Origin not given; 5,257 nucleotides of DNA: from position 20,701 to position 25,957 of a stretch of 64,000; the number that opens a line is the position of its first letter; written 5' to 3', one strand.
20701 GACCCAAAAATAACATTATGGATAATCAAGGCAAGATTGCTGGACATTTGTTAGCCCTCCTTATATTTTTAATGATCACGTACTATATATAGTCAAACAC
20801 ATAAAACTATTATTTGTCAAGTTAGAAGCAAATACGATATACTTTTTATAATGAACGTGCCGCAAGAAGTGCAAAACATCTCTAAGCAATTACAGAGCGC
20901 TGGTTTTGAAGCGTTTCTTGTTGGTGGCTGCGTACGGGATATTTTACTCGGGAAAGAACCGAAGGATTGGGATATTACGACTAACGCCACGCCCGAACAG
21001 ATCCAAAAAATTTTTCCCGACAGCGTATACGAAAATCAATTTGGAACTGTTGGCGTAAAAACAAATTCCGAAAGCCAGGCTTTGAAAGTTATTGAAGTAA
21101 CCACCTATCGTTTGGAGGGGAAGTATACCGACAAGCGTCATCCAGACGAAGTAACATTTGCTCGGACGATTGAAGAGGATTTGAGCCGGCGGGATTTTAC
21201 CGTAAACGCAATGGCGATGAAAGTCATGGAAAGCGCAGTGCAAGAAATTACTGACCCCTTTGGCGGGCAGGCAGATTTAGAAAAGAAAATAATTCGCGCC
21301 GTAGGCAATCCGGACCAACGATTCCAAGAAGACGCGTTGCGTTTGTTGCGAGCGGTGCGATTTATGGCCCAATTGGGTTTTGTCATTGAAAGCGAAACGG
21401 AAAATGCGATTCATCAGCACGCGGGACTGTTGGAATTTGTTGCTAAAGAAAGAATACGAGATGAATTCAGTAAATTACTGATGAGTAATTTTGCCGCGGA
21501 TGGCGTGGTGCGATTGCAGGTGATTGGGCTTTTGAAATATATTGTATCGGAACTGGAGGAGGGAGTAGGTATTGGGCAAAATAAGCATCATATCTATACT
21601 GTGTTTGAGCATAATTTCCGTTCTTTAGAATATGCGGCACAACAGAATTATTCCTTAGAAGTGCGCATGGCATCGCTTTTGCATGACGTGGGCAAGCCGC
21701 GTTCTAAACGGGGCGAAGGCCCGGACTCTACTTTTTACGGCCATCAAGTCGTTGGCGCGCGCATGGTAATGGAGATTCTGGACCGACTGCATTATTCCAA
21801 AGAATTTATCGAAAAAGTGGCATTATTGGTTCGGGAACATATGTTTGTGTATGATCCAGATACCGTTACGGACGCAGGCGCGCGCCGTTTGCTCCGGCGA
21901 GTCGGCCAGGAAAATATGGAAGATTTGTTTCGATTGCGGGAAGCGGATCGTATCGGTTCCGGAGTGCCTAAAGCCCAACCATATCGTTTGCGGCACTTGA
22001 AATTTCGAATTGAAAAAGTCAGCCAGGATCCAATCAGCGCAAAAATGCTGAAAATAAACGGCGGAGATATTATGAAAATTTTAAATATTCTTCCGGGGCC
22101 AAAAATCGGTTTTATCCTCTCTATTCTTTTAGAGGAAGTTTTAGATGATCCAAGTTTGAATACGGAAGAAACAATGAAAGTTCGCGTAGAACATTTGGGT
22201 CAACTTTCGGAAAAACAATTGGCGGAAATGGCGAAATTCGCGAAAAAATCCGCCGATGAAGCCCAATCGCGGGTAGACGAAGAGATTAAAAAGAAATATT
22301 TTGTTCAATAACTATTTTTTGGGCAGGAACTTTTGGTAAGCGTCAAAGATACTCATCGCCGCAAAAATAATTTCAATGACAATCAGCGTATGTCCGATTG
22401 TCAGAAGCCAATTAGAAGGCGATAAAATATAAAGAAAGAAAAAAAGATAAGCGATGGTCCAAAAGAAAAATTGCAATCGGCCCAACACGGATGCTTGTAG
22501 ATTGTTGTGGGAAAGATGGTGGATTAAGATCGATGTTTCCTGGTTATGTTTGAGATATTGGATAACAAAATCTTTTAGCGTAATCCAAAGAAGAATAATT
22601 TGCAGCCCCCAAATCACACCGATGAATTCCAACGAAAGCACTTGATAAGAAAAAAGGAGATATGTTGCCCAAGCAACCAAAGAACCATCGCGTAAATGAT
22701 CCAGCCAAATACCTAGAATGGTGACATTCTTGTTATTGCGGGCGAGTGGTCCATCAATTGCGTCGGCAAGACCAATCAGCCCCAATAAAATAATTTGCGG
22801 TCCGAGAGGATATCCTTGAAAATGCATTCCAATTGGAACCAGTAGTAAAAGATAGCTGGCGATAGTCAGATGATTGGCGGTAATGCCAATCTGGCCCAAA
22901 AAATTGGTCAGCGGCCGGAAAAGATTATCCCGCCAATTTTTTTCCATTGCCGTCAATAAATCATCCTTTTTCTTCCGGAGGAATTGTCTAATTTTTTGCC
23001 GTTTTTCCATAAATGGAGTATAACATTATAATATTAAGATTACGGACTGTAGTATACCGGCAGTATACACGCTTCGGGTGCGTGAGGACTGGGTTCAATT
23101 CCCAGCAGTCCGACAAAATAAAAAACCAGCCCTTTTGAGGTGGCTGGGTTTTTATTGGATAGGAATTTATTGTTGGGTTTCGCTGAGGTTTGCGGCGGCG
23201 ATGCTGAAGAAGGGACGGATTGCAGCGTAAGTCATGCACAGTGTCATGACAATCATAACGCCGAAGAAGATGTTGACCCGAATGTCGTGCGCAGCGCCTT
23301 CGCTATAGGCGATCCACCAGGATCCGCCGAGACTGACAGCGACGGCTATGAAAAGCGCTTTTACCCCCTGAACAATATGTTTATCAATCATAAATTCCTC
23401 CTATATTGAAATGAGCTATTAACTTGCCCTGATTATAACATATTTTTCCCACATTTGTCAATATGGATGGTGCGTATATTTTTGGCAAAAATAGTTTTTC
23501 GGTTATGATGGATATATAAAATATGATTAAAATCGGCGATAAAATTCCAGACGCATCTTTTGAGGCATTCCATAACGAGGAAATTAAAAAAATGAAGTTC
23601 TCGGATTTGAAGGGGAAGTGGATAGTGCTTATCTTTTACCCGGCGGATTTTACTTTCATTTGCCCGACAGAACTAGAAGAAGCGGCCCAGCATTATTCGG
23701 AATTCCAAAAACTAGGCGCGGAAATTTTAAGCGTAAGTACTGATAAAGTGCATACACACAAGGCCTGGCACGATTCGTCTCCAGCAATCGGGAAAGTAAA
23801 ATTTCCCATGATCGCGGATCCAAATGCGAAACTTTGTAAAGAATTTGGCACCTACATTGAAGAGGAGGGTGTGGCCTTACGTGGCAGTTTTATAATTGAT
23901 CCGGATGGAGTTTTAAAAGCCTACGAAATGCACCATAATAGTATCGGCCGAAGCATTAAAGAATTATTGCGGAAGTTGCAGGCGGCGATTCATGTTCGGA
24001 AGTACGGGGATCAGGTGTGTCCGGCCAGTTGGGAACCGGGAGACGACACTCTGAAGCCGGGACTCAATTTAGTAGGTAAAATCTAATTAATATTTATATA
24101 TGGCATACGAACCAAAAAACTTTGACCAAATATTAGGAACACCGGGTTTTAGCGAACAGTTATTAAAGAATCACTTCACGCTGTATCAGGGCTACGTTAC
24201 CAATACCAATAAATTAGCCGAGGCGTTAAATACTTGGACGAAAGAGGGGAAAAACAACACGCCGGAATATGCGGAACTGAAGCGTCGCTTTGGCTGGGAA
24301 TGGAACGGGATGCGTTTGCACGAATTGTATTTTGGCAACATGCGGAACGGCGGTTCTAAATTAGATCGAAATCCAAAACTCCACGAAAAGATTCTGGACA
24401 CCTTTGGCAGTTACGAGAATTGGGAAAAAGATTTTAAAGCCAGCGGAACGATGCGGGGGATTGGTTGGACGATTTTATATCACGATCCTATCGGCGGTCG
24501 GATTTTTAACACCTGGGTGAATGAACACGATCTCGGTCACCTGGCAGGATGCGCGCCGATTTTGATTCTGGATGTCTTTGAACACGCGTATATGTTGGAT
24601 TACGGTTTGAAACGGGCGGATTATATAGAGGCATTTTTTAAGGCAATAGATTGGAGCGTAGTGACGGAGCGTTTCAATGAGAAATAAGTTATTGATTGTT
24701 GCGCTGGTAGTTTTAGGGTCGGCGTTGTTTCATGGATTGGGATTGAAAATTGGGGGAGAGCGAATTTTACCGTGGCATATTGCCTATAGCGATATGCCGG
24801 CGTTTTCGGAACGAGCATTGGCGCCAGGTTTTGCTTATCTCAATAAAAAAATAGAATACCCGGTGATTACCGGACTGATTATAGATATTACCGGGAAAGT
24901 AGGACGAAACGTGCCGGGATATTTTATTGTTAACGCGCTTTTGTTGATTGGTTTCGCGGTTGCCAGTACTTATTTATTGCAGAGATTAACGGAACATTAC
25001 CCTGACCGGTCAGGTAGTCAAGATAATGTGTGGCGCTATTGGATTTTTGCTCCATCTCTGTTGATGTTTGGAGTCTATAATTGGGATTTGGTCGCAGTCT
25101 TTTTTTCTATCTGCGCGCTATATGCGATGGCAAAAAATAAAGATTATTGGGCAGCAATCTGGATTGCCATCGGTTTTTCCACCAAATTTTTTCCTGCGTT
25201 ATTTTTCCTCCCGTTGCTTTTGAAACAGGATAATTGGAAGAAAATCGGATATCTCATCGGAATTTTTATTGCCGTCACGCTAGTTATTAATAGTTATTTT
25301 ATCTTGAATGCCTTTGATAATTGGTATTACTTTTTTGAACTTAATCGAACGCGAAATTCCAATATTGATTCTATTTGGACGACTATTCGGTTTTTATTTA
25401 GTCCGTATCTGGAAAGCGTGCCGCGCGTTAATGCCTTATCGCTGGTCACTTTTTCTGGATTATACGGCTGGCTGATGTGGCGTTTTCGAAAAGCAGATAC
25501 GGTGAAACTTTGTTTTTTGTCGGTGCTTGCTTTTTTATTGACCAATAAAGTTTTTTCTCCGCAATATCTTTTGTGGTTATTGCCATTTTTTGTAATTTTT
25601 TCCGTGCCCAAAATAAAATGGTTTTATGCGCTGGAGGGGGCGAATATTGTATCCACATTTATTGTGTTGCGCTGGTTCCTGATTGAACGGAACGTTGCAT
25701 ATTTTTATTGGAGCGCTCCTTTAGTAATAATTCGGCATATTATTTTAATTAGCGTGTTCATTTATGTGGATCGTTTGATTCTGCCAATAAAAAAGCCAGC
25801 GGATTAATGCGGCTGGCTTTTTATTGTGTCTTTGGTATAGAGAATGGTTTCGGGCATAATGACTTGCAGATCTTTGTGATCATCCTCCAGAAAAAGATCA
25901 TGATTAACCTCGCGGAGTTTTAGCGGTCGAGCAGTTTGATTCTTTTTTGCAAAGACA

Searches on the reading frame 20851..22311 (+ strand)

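Call 79: search_protein_families(library=pfam, proteins=[window:20851-22311:+], max_evalue=0.0001)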
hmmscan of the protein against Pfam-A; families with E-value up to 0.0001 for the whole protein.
window:20851-22311:+ (486 aa): 4 families
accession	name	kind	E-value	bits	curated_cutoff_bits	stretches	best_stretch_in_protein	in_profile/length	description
PF01743.26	PolyA_pol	-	2.5e-39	134.9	23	1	21-149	1-126/126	Poly A polymerase head domain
PF12627.12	PolyA_pol_RNAbd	-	2.2e-16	59.8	22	1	176-236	1-61/64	Probable RNA and SrmB- binding site of polymerase A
PF01966.28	HD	-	2.4e-10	41.1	22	1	251-337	1-92/116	HD domain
PF13735.12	tRNA_NucTran2_2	-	3.1e-08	34.2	27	1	307-441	25-144/149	tRNA nucleotidyltransferase domain 2 putative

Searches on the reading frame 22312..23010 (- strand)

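Call 79: search_protein_families(library=pfam, proteins=[window:22312-23010:-], max_evalue=0.0001)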
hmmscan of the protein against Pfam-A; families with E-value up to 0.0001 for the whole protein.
window:22312-23010:- (232 aa): 1 family
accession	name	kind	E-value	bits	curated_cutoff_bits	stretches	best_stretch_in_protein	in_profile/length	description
PF01066.26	CDP-OH_P_transf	-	1.2e-11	45.7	22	1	44-211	3-144/152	CDP-alcohol phosphatidyltransferase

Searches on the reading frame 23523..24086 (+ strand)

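Call 79: search_protein_families(library=pfam, proteins=[window:23523-24086:+], max_evalue=0.0001)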
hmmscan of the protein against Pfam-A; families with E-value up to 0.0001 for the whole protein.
window:23523-24086:+ (187 aa): 3 families
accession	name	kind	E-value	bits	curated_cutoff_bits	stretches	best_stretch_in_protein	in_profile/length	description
PF00578.27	AhpC-TSA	-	7.5e-38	129.7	26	1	4-133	1-123/124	AhpC/TSA family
PF08534.16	Redoxin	-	1.7e-17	64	26.6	1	4-140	2-137/148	Redoxin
PF10417.14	1-cysPrx_C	-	9.4e-05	22.8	21.1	0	157-178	4-28/41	C-terminal domain of 1-Cys peroxiredoxin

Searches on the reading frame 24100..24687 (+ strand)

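Call 79: search_protein_families(library=pfam, proteins=[window:24100-24687:+], max_evalue=0.0001)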
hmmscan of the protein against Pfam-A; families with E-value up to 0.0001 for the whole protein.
window:24100-24687:+ (195 aa): 2 families
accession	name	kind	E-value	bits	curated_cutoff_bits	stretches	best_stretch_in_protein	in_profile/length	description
PF02777.23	Sod_Fe_C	-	2.9e-26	91.9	20.9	1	92-191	3-102/102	Iron/manganese superoxide dismutases, C-terminal domain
PF00081.27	Sod_Fe_N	-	3.6e-05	24.6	27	1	15-81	16-81/82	Iron/manganese superoxide dismutases, alpha-hairpin domain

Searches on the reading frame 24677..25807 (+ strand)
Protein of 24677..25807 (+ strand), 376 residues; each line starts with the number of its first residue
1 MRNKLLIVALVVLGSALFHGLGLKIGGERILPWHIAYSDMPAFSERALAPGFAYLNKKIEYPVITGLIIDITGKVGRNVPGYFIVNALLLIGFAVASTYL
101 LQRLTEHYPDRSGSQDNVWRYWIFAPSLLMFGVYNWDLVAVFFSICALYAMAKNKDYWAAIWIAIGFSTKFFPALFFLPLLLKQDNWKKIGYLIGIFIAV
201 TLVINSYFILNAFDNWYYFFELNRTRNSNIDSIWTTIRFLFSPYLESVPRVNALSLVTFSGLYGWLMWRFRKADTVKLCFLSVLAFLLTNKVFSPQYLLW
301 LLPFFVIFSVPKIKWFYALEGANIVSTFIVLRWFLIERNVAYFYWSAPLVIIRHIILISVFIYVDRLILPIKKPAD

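Call 79: search_protein_families(library=pfam, proteins=[window:24677-25807:+], max_evalue=0.0001)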
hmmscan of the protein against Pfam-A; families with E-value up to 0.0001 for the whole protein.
window:24677-25807:+ (376 aa): 1 family
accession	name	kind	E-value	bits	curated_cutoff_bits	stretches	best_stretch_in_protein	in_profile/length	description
PF09594.16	GT87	-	4.6e-15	56.5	25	1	83-295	23-237/237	Glycosyltransferase family 87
